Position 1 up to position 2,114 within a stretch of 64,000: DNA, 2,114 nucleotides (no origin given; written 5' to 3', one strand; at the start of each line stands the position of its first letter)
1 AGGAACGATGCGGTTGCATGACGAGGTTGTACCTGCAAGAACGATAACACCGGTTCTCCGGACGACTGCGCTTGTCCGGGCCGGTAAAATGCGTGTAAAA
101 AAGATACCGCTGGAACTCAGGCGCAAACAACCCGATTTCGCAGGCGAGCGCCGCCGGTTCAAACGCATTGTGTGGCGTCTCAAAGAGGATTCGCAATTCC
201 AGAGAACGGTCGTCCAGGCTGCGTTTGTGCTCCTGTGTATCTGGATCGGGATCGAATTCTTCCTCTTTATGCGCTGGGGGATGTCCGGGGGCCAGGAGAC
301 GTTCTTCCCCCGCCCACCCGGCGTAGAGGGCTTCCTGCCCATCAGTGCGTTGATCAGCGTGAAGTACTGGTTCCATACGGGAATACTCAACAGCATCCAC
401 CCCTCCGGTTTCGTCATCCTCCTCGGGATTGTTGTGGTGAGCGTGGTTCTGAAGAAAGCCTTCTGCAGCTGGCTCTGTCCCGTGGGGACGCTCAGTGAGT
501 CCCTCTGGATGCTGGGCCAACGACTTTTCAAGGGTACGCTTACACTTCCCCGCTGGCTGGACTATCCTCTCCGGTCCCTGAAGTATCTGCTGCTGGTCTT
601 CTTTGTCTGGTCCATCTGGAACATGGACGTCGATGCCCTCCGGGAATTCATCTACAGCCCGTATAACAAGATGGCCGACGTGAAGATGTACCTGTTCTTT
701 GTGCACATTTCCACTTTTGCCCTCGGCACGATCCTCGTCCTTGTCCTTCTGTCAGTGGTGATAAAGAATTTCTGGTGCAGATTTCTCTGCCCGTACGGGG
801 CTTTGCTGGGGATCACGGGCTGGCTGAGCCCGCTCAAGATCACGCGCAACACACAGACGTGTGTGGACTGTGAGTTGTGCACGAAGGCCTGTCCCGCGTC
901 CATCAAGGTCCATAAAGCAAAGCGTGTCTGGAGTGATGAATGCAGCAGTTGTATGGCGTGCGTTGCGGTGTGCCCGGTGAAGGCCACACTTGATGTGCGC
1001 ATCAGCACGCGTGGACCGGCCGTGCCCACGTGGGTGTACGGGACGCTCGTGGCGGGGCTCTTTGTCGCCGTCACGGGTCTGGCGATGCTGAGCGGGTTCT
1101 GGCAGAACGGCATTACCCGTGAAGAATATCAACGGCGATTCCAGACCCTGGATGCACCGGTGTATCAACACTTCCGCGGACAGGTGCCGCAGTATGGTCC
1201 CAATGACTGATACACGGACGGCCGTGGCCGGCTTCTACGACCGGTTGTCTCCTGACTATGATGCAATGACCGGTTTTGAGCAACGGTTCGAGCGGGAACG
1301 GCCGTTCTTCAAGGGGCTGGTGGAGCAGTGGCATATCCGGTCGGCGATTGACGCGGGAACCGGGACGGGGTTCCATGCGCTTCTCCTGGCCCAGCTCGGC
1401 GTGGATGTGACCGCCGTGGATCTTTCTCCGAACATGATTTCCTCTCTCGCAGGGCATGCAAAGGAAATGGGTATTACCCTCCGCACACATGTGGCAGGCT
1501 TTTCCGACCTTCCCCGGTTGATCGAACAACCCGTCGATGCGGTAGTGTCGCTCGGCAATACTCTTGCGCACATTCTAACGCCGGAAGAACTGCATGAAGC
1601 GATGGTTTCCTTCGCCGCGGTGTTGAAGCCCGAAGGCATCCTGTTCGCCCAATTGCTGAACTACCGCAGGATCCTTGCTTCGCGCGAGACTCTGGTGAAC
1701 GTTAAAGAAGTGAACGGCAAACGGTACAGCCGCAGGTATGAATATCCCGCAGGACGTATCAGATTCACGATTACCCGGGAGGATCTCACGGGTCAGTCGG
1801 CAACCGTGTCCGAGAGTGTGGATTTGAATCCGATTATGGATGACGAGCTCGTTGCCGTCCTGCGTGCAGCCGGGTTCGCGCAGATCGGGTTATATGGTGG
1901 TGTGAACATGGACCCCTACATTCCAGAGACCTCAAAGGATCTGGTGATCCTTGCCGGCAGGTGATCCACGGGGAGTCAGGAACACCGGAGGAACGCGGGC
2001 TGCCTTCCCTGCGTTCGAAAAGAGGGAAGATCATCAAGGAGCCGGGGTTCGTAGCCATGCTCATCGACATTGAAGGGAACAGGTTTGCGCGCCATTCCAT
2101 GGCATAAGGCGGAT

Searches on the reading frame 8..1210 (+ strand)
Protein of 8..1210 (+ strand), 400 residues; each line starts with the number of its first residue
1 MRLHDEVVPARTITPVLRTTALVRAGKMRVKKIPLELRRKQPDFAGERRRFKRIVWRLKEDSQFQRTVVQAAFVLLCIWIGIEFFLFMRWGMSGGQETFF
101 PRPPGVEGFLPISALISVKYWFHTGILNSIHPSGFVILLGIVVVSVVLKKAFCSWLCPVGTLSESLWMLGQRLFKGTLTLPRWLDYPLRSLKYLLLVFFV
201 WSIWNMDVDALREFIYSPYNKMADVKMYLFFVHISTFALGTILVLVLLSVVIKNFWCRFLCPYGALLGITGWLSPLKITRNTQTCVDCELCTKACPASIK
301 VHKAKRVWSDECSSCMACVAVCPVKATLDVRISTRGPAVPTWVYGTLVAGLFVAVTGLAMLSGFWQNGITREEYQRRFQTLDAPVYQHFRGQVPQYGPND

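Call 3: search_protein_families(library=pfam, proteins=[window:8-1210:+], max_evalue=0.01)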
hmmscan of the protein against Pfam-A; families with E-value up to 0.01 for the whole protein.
window:8-1210:+ (400 aa): 12 families
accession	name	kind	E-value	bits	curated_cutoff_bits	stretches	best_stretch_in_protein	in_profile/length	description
PF12801.12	Fer4_5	-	3.5e-17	62.5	22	2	131-175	2-46/48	4Fe-4S binding domain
PF00037.32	Fer4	-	3e-09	36.8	21.1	1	307-326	3-22/24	4Fe-4S binding domain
PF13237.11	Fer4_10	-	7.5e-09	35.8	25.5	1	278-323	2-53/53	4Fe-4S dicluster domain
PF14697.11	Fer4_21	-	6.9e-08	33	35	1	282-326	5-55/59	4Fe-4S dicluster domain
PF13187.11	Fer4_9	-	6e-06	26.6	27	1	285-326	2-51/52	4Fe-4S dicluster domain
PF13484.11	Fer4_16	-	9.5e-05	23.5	30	0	311-329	1-19/66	4Fe-4S double cluster binding domain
PF12837.12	Fer4_6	-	0.00021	21.5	25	1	278-297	2-21/24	4Fe-4S binding domain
PF12838.12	Fer4_7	-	0.00055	20.8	27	1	284-326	1-52/52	4Fe-4S dicluster domain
PF12798.12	Fer4_3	-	0.0012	19.9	27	0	312-326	1-15/15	4Fe-4S binding domain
PF12797.12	Fer4_2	-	0.0014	18.9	24.5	1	278-297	3-22/22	4Fe-4S binding domain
PF13746.11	Fer4_18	-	0.0027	18.3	27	0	280-322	56-95/114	4Fe-4S dicluster domain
PF12800.12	Fer4_4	-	0.0041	17.8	24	0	310-324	2-16/17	4Fe-4S binding domain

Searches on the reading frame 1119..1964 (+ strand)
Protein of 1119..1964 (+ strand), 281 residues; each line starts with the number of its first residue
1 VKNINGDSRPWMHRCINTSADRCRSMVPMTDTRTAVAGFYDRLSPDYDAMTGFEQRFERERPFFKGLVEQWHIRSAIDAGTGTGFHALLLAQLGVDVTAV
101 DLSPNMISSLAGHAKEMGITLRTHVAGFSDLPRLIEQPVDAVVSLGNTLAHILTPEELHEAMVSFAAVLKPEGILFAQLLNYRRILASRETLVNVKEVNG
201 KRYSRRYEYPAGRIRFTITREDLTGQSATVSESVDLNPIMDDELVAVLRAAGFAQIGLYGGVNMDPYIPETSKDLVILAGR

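Call 3: search_protein_families(library=pfam, proteins=[window:1119-1964:+], max_evalue=0.01)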
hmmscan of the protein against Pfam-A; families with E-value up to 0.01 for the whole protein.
window:1119-1964:+ (281 aa): 6 families
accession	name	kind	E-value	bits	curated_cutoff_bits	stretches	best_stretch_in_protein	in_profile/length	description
PF13649.12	Methyltransf_25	-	1.6e-16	61.2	27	1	77-173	2-97/97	Methyltransferase domain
PF08241.18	Methyltransf_11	-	7.4e-14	52.6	21.2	1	78-176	2-94/95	Methyltransferase domain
PF13847.12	Methyltransf_31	-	3.8e-09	36.8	27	1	76-181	7-113/145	Methyltransferase domain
PF08242.18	Methyltransf_12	-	8.3e-09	36.5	30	1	78-175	2-98/98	Methyltransferase domain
PF13489.12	Methyltransf_23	-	3.8e-06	27.2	27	1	75-184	25-123/164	Methyltransferase domain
PF06325.19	PrmA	-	0.0007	19.6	22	1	74-174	163-255/296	Ribosomal protein L11 methyltransferase (PrmA)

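Call 4: search_protein_families(library=ncbifam, proteins=[window:1119-1964:+], max_evalue=0.01)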
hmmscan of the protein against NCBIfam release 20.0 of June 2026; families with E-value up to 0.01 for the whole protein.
window:1119-1964:+ (281 aa): 18 families
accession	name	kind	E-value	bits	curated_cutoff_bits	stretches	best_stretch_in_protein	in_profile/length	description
NF051855.1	GlySarMtaseBact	equivalog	2.1e-24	86.5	350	1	37-260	18-236/259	glycine/sarcosine N-methyltransferase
NF041820.1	daptide_MTase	equivalog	9.5e-12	44.9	175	1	78-254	42-223/243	daptide-type RiPP biosynthesis methyltransferase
NF043040.1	corrin_prot_MT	hypoth_equivalog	4e-10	39.5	180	1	74-176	43-146/216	corrinoid protein-associated methyltransferase CpaM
NF041255.1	mycofact_MftM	equivalog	1.7e-08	34.1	200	1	74-145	141-211/289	mycofactocin oligosaccharide methyltransferase MftM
TIGR01983.1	UbiG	equivalog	1.8e-08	34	102.95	1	74-182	51-156/228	bifunctional 2-polyprenyl-6-hydroxyphenol methylase/3-demethylubiquinol 3-O-methyltransferase UbiG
NF008264.0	PRK11036.1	equivalog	3.4e-08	33.3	366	1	76-200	48-170/261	tRNA uridine 5-oxyacetic acid(34) methyltransferase CmoM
TIGR02021.1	BchM-ChlM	equivalog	2e-06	27.4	158.9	1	76-146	58-126/218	magnesium protoporphyrin IX methyltransferase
NF045649.1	2X_seleno_MduS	exception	2.4e-05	23.5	380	1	70-174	39-144/338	methyltransferase domain-containing selenoprotein MduS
NF007610.0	PRK10258.1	equivalog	0.0001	21.7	342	1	34-109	7-79/251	malonyl-ACP O-methyltransferase BioC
NF008992.0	PRK12335.1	equivalog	0.00011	21.5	303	1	71-125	121-175/289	SAM-dependent methyltransferase TehB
NF041537.1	ArsM_AhpD_UU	exception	0.00016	20.6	510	1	62-176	68-179/345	arsenite methyltransferase/AhpD domain selenoprotein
TIGR00477.1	tehB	equivalog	0.00028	20.3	219.5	1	76-128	77-129/238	tellurite resistance methyltransferase TehB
NF011529.0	PRK14968.1-3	equivalog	0.00033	20.1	162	1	74-120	36-82/198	putative methyltransferase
TIGR02072.1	BioC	equivalog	0.00039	20.3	184.95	1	69-176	29-131/244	malonyl-ACP O-methyltransferase BioC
TIGR00406.1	prmA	equivalog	0.00049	19.6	183.15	1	74-154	161-239/288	50S ribosomal protein L11 methyltransferase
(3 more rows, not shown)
